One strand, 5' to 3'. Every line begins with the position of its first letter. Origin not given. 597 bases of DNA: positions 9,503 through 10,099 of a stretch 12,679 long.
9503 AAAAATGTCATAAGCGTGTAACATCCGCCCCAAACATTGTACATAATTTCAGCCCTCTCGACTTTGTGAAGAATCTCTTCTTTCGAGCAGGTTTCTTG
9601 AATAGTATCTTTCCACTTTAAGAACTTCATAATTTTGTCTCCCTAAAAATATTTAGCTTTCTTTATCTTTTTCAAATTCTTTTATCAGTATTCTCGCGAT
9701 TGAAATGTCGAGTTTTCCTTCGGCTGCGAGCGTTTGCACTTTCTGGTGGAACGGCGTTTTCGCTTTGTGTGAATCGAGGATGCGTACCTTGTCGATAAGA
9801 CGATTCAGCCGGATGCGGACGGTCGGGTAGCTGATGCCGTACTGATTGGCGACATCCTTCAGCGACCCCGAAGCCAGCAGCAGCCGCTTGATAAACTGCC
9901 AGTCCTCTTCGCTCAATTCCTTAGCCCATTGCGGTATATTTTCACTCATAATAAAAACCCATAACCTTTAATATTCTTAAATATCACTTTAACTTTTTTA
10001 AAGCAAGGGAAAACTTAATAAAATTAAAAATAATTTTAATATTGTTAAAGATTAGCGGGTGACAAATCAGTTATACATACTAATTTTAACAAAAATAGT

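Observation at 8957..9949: Compact minus-strand module: DUF2089-like HTH protein plus two paralogous small 2-TM proteins ending in QDL, not recognisable as a described system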

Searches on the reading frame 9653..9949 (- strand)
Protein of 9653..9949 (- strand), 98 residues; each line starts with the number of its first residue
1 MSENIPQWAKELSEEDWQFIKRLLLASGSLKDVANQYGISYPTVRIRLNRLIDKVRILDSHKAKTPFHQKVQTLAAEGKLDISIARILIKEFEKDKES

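Call 3: search_protein_families(library=pfam, proteins=[window:9653-9949:-], max_evalue=1)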
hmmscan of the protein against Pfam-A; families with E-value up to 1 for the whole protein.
window:9653-9949:- (98 aa): 12 families
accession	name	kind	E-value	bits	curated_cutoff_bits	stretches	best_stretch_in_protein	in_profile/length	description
PF09862.15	DUF2089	-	6.5e-17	61.4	33.4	1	12-55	1-44/47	Domain of unknown function (DUF2089)-HTH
PF13542.12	HTH_Tnp_ISL3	-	4.9e-05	23.2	27.4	1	22-51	22-50/51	Helix-turn-helix domain of transposase family ISL3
PF04545.22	Sigma70_r4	-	0.00017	21.4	24.1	1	10-56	3-49/50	Sigma-70, region 4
PF13412.12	HTH_24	-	0.0054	16.7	21.9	1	29-54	19-44/48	Winged helix-turn-helix DNA-binding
PF06910.16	MEA1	-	0.011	16.8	27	1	4-18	101-115/128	Male enhanced antigen 1 (MEA1)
PF13556.12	HTH_30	-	0.016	15.5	27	1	24-51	9-36/59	PucR C-terminal helix-turn-helix domain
PF04967.18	HTH_10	-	0.017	15.4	23.1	1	29-55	25-51/53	HTH DNA binding domain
PF13518.12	HTH_28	-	0.043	14.3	25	1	23-45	8-30/52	Helix-turn-helix domain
PF13384.12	HTH_23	-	0.055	13.8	24.6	1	23-50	13-40/50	Homeodomain-like domain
PF02796.21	HTH_7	-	0.057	14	23.8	1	11-44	5-38/45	Helix-turn-helix domain of resolvase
PF00196.25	GerE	-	0.066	13.3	23.5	1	25-56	15-46/57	Bacterial regulatory proteins, luxR family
PF08220.18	HTH_DeoR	-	0.18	12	21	1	29-54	16-41/57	DeoR-like helix-turn-helix domain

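Call 4: search_protein_families(library=ncbifam, proteins=[window:9653-9949:-], max_evalue=1)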
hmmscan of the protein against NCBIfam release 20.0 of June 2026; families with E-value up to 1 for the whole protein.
window:9653-9949:- (98 aa): 6 families
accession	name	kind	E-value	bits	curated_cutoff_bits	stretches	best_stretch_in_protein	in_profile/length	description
TIGR02937.1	sigma70-ECF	superfamily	3.7e-06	26.7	42.9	1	3-56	109-162/165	sigma-70 family RNA polymerase sigma factor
NF047945.1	FimSynRegFimY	equivalog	0.00039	20.3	300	1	9-61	172-223/238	fimbria biosynthesis regulator FimY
NF033550.5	transpos_ISL3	equivalog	0.0014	17.8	180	1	18-61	78-121/370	ISL3 family transposase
NF040595.1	HTH_Cbp1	equivalog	0.0062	16.5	140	1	17-87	5-71/135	CRISPR DNA repeat-binding protein Cbp1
TIGR02959.1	SigZ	equivalog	0.0076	16.1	168.65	1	2-54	91-143/170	RNA polymerase sigma factor SigZ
NF007215.0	PRK09637.1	equivalog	0.016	15.2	212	1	3-52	98-147/181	RNA polymerase sigma factor SigZ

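Call 7: search_protein_families(library=padloc, proteins=[window:9653-9949:-], max_evalue=1)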
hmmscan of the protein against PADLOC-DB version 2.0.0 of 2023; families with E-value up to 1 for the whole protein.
window:9653-9949:- (98 aa): 3 families
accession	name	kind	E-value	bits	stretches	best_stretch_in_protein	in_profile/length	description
PDLC01848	CARF3--CARF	-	0.0089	13.7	1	10-78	133-189/197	-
PDLC04370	PDC-M05A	-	0.0099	13.7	1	20-55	21-58/194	-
PDLC04133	mad1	-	0.02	13.2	1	29-50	7-28/60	mads_1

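Call 8: search_protein_families(library=phrogs, proteins=[window:9653-9949:-], max_evalue=1)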
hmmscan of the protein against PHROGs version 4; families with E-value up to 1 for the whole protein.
window:9653-9949:- (98 aa): 16 families
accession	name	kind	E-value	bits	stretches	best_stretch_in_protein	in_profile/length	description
phrog_351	-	transcription regulation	0.00066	19.4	1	2-69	666-736/928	RNA polymerase sigma factor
phrog_11138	-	unknown function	0.001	20.4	1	3-55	83-135/142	-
phrog_3288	-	transcription regulation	0.0035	17.1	1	7-53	349-396/531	transcriptional regulator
phrog_125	-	DNA, RNA and nucleotide metabolism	0.0068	17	1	10-90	161-242/254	DNA invertase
phrog_1123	-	unknown function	0.009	16.8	1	28-67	47-86/112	-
phrog_1740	-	transcription regulation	0.01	15.3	1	8-65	165-223/567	RNA polymerase sigma factor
phrog_664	-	DNA, RNA and nucleotide metabolism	0.014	16.2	1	10-48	83-121/210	DNA binding protein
phrog_633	-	transcription regulation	0.023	16.2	1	29-75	18-69/111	transcriptional regulator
phrog_36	-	transcription regulation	0.047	14.3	1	10-57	138-185/220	transcriptional regulator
phrog_323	-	transcription regulation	0.089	13.3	1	10-65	147-201/319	transcriptional regulator, D5-like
phrog_1065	-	unknown function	0.092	13.6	1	31-51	110-130/192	-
phrog_3715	-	unknown function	0.1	13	1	2-61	187-240/251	-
phrog_3218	-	head and packaging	0.11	13.3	1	9-65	16-70/152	terminase small subunit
phrog_517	-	DNA, RNA and nucleotide metabolism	0.13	14.2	1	10-44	84-118/128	HTH DNA binding protein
phrog_4583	-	transcription regulation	0.18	12.8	1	30-50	26-46/81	transcriptional repressor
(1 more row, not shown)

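Call 42: search_solved_structures(query=window:9653-9949:-, max_evalue=1, show_alignments=2)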
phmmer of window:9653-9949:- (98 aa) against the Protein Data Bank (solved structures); distinct sequences matched with E-value up to 1: 1.
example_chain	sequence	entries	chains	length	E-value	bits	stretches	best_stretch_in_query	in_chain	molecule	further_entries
8f5h_A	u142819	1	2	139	0.17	15.5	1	7-59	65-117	S2hlx_EX_19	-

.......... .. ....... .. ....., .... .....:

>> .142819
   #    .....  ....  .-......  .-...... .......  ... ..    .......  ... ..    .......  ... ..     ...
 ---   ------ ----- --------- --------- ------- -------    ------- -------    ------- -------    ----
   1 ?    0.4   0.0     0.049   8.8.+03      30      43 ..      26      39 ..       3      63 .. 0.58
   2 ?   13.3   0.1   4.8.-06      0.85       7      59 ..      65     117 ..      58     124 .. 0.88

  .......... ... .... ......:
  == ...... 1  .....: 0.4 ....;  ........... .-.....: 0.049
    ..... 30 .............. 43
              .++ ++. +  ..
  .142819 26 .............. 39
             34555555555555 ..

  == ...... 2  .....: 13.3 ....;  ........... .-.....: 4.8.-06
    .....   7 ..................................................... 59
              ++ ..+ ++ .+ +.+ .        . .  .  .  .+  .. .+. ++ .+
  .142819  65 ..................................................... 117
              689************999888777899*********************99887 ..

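Call 49: find_homologous_proteins(query=window:9653-9949:-, max_evalue=0.001)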
Query window:9653-9949:- (98 aa): 779 proteins with E <= 0.001 among 779 candidates; the best 120 are listed.
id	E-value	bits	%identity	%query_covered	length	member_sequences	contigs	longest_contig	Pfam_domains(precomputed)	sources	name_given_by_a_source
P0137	3.2e-56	205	100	100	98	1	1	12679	PF09862.16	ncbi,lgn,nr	ncbi:MAG: DUF2089 family protein [Phycisphaerae bacterium]|nr:DUF2089 family protein [Phycisphaerae 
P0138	1.0e-52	194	94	100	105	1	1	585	PF09862.16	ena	-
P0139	8.3e-43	162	81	95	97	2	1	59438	PF09862.16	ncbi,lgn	-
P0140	1.2e-42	162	80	97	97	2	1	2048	PF09862.16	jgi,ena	-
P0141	5.8e-42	159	80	96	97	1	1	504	PF09862.16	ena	-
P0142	7.5e-42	159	78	97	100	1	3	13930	PF09862.16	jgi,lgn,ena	-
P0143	7.8e-42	159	76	99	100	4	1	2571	PF13542.13,PF09862.16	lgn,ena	-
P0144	1.3e-41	158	78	97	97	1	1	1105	PF09862.16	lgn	-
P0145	1.6e-41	158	81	95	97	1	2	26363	PF09862.16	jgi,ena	-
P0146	1.9e-41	158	80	91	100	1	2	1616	PF09862.16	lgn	-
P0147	2.3e-41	157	78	95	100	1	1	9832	PF09862.16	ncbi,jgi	ncbi:MAG: DUF2089 family protein [Planctomycetota bacterium]|jgi:hypothetical protein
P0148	3.1e-41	157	79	96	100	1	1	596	PF09862.16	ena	-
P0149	3.7e-41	157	78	97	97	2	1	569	PF09862.16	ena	-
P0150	4.8e-41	156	77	97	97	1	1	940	PF09862.16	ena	-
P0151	5.4e-41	156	78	96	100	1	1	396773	PF09862.16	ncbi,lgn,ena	-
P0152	5.5e-41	156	76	97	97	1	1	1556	PF09862.16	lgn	-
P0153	8.5e-41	156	79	96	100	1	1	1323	PF09862.16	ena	-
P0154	8.7e-41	156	78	97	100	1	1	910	PF09862.16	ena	-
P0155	9.1e-41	156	77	96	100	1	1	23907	PF09862.16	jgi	-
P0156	1.1e-40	155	78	97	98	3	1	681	PF09862.16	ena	-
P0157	1.1e-40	155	76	97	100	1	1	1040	PF09862.16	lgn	-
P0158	1.2e-40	155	78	96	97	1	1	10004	PF13542.13,PF09862.16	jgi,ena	-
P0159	1.2e-40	155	74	97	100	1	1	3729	PF09862.16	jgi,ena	-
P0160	1.6e-40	155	79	94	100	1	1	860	PF09862.16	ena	-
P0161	1.7e-40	155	74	99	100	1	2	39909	PF09862.16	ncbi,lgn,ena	-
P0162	1.7e-40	155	77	97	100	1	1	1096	PF09862.16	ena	-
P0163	2.8e-40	154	78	95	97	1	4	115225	PF09862.16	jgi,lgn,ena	jgi:hypothetical protein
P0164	3.1e-40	154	75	99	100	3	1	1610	PF09862.16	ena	-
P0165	3.4e-40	154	75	97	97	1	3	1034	PF09862.16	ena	-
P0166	3.7e-40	154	80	96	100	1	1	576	PF09862.16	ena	-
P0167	3.7e-40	154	77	100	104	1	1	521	PF09862.16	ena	-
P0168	3.8e-40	154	75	97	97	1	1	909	PF09862.16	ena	-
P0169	4.0e-40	153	77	97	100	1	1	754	PF09862.16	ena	-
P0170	4.5e-40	153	76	95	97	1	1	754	PF09862.16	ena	-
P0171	4.6e-40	153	78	95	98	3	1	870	PF09862.16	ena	-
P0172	4.6e-40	153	77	95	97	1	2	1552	PF09862.16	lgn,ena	-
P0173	4.8e-40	153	74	96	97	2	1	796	PF09862.16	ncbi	-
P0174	5.1e-40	153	77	96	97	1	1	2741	PF09862.16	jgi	jgi:hypothetical protein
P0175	5.1e-40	153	74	96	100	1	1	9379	PF09862.16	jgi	-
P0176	5.4e-40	153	76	97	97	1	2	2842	PF09862.16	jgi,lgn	-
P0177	5.4e-40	153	76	95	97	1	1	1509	PF09862.16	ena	-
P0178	5.8e-40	153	75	97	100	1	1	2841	PF09862.16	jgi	-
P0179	5.8e-40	153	76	96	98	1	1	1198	PF09862.16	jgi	jgi:hypothetical protein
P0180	6.2e-40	153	76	97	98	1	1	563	PF09862.16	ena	-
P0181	6.3e-40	153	77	95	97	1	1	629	PF09862.16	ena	-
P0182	6.7e-40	153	78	96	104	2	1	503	PF09862.16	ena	-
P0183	6.7e-40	153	77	95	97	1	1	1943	PF09862.16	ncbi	-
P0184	7.0e-40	153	76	96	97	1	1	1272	PF13542.13,PF09862.16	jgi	jgi:hypothetical protein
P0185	7.0e-40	153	76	96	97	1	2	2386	PF09862.16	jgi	jgi:hypothetical protein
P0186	7.0e-40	153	78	95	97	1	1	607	PF09862.16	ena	-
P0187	7.2e-40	153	78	95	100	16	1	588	PF09862.16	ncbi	-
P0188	7.4e-40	153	76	96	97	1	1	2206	PF09862.16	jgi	jgi:hypothetical protein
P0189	8.8e-40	152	73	97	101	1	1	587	PF09862.16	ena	-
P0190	1.0e-39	152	75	97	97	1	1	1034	PF09862.16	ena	-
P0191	1.3e-39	152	76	97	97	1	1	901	PF09862.16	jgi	jgi:hypothetical protein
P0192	1.5e-39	152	72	99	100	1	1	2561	PF09862.16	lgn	-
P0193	2.0e-39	151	76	95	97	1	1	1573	PF04545.23,PF09862.16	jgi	-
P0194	2.0e-39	151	76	95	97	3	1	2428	PF09862.16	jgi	jgi:hypothetical protein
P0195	2.6e-39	151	76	96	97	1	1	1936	PF13542.13,PF09862.16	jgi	jgi:hypothetical protein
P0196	2.6e-39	151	76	96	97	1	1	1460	PF09862.16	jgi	jgi:hypothetical protein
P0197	2.6e-39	151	76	95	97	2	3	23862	PF09862.16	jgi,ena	jgi:hypothetical protein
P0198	2.7e-39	151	76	96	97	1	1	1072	PF09862.16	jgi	jgi:hypothetical protein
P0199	3.1e-39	151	76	96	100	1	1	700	PF09862.16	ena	-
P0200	3.3e-39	151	73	97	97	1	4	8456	PF09862.16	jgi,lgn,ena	-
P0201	3.5e-39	150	76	95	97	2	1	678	PF09862.16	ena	-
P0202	4.5e-39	150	76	95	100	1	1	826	PF09862.16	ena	-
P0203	5.1e-39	150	75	97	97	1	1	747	PF09862.16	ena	-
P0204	5.2e-39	150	69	97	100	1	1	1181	PF09862.16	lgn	-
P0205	5.3e-39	150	75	95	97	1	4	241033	PF09862.16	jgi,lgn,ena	-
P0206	5.9e-39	150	76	96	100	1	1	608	PF09862.16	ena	-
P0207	6.1e-39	150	76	96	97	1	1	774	PF09862.16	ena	-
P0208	6.2e-39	150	72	100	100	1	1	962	PF09862.16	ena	-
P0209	7.0e-39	149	75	95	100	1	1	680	PF09862.16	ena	-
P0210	9.4e-39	149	71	99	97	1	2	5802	PF09862.16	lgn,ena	-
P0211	1.0e-38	149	74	100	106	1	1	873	PF09862.16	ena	-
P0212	1.1e-38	149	77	95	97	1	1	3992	PF09862.16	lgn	-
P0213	1.1e-38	149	74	97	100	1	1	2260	PF09862.16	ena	-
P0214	1.1e-38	149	74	95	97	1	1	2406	PF09862.16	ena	-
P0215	1.2e-38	149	74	97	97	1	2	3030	PF09862.16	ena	-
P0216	1.3e-38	149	73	97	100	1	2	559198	PF09862.16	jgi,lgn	jgi:hypothetical protein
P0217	1.3e-38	149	74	96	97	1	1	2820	PF09862.16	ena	-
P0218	1.4e-38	149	74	97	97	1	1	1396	PF09862.16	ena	-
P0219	1.4e-38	149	77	95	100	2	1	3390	PF09862.16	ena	-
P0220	1.4e-38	149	69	100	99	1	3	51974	PF09862.16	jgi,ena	-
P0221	1.5e-38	148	75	97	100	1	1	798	PF09862.16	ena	-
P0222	1.7e-38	148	75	95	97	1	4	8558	PF09862.16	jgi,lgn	jgi:hypothetical protein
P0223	1.7e-38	148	77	96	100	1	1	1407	PF09862.16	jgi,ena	-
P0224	1.8e-38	148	73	99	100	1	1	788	PF09862.16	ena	-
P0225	1.9e-38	148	73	95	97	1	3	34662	PF09862.16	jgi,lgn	jgi:hypothetical protein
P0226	1.9e-38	148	74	95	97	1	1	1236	PF09862.16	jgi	jgi:hypothetical protein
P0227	1.9e-38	148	76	96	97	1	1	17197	PF09862.16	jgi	jgi:hypothetical protein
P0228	2.0e-38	148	74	97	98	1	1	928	PF09862.16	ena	-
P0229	2.3e-38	148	74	96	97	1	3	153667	PF09862.16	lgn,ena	-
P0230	2.3e-38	148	72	100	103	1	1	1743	PF09862.16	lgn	-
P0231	2.6e-38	148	73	96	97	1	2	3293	PF13542.13,PF09862.16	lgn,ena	-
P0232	2.9e-38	148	72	96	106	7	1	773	PF09862.16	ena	-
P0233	3.4e-38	147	74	96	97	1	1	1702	PF09862.16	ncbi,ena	-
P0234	3.5e-38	147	73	96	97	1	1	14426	PF09862.16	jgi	jgi:hypothetical protein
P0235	3.5e-38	147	73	96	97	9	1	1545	PF09862.16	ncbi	-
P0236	3.5e-38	147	72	95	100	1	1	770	PF09862.16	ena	-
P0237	3.9e-38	147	71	99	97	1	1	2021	PF09862.16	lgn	-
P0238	4.2e-38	147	71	99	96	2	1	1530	PF09862.16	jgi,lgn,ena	-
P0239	5.5e-38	147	75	95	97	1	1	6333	PF09862.16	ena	-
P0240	5.8e-38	147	74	95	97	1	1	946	PF09862.16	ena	-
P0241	5.9e-38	147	72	96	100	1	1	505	PF09862.16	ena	-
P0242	6.1e-38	146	74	95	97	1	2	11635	PF09862.16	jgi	jgi:hypothetical protein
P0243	6.2e-38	146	73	96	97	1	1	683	PF09862.16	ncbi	-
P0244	6.4e-38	146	73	97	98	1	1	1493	PF09862.16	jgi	jgi:hypothetical protein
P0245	6.6e-38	146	74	96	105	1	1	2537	PF09862.16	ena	-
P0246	6.9e-38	146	72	99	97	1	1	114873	PF09862.16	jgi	jgi:hypothetical protein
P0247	8.1e-38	146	72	97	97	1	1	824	PF09862.16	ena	-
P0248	8.9e-38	146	74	96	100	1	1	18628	PF09862.16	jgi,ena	-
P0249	8.9e-38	146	74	96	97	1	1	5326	PF09862.16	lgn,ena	-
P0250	9.5e-38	146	72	96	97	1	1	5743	PF09862.16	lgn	-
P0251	1.1e-37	146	72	97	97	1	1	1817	PF09862.16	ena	-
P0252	1.3e-37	145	70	99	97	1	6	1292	PF09862.16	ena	-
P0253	1.3e-37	145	72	96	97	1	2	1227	PF09862.16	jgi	jgi:hypothetical protein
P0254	1.3e-37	145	72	96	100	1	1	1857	PF09862.16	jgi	-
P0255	1.5e-37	145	71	99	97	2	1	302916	PF09862.16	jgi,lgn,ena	-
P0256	1.5e-37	145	73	99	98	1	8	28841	PF09862.16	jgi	jgi:hypothetical protein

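Call 51: find_encoding_contigs(protein=P0216, flank=3000, max_places=1)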
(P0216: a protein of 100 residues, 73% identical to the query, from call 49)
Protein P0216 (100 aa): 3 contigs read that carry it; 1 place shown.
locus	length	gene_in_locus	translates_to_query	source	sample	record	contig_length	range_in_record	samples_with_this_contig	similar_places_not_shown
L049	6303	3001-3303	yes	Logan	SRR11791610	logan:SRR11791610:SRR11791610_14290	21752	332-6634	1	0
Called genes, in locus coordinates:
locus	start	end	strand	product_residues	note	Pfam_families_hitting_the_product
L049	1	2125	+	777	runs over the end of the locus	PF17764:PriA_3primeBD, PF00270:DEAD, PF04851:ResIII, PF00271:Helicase_C, PF18074:PriA_C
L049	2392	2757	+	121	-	PF05635:23S_rRNA_IVP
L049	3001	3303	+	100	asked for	PF09862:DUF2089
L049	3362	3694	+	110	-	-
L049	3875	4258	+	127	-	PF03965:Penicillinase_R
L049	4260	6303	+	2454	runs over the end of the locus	PF05569:Peptidase_M56, PF07705:CARDB (weak), PF12799:LRR_4 (faint), PF24758:LRR_At5g56370 (faint), PF23598:LRR_14, PF13646:HEAT_2, PF13385:Laminin_G_3, PF13620:CarboxypepD_reg (weak), +6 more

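Call 52: find_encoding_contigs(protein=P0151, flank=3000, max_places=1)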
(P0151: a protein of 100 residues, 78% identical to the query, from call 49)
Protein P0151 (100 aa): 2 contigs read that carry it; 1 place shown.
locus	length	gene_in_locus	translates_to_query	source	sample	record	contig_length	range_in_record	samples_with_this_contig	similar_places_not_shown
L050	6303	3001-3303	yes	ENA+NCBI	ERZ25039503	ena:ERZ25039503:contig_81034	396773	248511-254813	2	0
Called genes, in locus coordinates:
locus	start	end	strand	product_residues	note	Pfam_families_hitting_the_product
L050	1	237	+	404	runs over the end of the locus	PF00764:Arginosuc_synth, PF20979:Arginosuc_syn_C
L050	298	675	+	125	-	PF05168:HEPN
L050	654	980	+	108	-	PF01909:NTP_transf_2, PF18765:Polbeta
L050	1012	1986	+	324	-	-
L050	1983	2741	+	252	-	PF18912:DZR_2, PF00156:Pribosyltran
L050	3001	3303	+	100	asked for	PF09862:DUF2089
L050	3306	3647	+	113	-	-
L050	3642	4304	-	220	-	PF02492:cobW, PF03205:MobB (weak)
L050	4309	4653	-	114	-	PF01155:HypA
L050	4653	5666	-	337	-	PF00586:AIRS, PF02769:AIRS_C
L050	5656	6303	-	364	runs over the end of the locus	PF01924:HypD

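Call 53: find_encoding_contigs(protein=P0255, flank=3000, max_places=1)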
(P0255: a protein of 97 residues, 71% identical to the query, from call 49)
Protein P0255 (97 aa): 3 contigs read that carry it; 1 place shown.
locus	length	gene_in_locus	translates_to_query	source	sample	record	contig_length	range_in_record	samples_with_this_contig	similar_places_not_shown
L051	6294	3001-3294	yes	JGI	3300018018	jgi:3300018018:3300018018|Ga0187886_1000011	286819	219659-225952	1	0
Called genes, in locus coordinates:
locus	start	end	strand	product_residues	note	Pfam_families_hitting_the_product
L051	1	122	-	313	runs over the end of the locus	PF00348:polyprenyl_synt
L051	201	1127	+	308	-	PF01745:IPT (faint), PF01715:IPPT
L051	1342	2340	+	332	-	PF01515:PTA_PTB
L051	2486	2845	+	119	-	PF13298:LigD_N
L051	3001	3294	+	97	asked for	PF09862:DUF2089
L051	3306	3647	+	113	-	-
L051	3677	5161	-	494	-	PF14691:Fer4_20, PF01262:AlaDh_PNT_C (faint), PF03486:HI0933_like (faint), PF07992:Pyr_redox_2, PF13738:Pyr_redox_3 (faint), PF01266:DAO (faint), PF13450:NAD_binding_8, PF00070:Pyr_redox, +2 more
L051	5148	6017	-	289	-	PF10418:DHODB_Fe-S_bind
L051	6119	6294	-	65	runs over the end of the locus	-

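Call 56: search_dna_similar(query=window:9653-9949:-, collection=plasmids, mode=protein, max_evalue=0.001, max_rows=25)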
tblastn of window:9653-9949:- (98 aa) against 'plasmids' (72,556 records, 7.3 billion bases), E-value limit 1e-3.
Records with a match: 101; places in all: 108; records where one place covers at least 80% of the query: 96.
Best place of each record, by identity: <60% 101.
By first word of the organism name: Bacillus 21; Lactiplantibacillus 20; Lactococcus 18; Priestia 13; Staphylococcus 12; Enterococcus 4; Parageobacillus 2; Corynebacterium 2; Subdoligranulum 1; Terribacillus 1; and 7 more.
By predicted mobility (MOB-suite, as given by PLSDB): non-mobilizable 53; mobilizable 38; conjugative 10.
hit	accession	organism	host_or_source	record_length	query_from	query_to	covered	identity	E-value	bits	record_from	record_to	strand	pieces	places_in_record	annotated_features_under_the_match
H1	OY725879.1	Subdoligranulum variabile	-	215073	3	96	96%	48.9%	2e-21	94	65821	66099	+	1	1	none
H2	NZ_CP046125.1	Enterococcus casseliflavus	Homo sapiens,blood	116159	8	98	93%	47.3%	2e-16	79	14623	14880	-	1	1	DUF2089 family protein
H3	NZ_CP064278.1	Priestia megaterium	cell culture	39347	2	96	97%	41.1%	7e-17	81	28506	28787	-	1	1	DUF2089 family protein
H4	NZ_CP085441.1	Priestia megaterium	single cell,soil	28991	2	96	97%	41.1%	7e-17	81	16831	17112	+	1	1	DUF2089 family protein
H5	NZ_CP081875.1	Bacillus toyonensis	Environment,soil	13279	3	92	92%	43.3%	2e-15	77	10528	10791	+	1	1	DUF2089 family protein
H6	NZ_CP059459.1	Priestia megaterium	Prokaryotes,soil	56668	4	97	96%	40.4%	2e-15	77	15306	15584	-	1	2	DUF2089 family protein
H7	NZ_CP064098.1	Priestia aryabhattai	cell culture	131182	4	97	96%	40.4%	2e-15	77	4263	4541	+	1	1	DUF2089 family protein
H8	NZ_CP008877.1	Terribacillus goriensis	Cryptomeria japonica var. sinensis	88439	4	98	97%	40.0%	1e-15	77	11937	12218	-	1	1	DUF2089 family protein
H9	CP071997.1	Staphylococcus epidermidis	Homo sapiens,skin,human skin swabs of ...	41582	2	98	99%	39.2%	2e-14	74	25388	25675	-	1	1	DUF2089 family protein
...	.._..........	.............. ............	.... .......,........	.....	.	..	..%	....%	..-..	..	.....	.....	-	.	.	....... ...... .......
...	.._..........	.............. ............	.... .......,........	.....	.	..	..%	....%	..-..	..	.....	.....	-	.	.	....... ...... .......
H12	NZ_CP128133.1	Bacillus mycoides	bacterial isolate,field soil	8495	4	96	95%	39.8%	3e-16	79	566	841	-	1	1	DUF2089 family protein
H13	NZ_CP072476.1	Priestia aryabhattai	mixed culture,soil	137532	2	96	97%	38.9%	1e-14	74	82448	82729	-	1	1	DUF2089 family protein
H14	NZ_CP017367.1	Lactiplantibacillus plantarum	cell culture,palm wine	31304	2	96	97%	38.9%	4e-12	67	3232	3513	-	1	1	DUF2089 domain-containing protein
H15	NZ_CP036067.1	Bacillus mycoides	cell culture,soil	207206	4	97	96%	38.3%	8e-17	81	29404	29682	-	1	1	DUF2089 family protein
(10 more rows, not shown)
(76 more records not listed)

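Call 58: get_annotated_region(hit=H2, flank=2500)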
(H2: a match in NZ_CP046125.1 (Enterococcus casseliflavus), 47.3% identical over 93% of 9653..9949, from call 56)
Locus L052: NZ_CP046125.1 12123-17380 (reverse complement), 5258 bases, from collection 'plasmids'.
description: Enterococcus casseliflavus strain EC291 plasmid unnamed2, complete sequence
organism: Enterococcus casseliflavus (NCBI taxid 37734)
taxonomy: Bacteria; Bacillota; Bacilli; Lactobacillales; Enterococcaceae; Enterococcus; Enterococcus casseliflavus
host: -; source: Homo sapiens,blood; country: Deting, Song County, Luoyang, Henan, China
typing (MOB-suite, as given by PLSDB): non-mobilizable; replicon rep_cluster_183
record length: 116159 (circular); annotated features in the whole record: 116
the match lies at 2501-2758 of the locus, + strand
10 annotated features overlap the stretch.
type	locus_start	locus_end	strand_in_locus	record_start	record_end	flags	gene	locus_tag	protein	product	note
CDS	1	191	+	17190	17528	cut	-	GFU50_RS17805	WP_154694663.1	hypothetical protein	-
CDS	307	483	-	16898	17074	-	-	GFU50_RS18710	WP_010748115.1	hypothetical protein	-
CDS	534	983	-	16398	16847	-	-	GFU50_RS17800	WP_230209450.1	hypothetical protein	-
CDS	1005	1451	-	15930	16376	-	-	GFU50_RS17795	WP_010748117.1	hypothetical protein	-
CDS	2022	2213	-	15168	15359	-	-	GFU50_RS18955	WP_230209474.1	hypothetical protein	-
CDS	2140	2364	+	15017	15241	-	-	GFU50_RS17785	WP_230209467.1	CPBP family intramembrane glutamic endopeptidase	GO:0071586 - CAAX-box protein processing [Evidence IEA]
CDS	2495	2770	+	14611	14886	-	-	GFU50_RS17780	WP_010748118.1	DUF2089 family protein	-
CDS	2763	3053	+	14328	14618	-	-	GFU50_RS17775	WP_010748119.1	hypothetical protein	-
CDS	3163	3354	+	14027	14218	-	-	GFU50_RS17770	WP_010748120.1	hypothetical protein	-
CDS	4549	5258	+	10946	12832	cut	ltrA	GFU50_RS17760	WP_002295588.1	group II intron reverse transcriptase/maturase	GO:0000373 - Group II intron splicing [Evidence IEA]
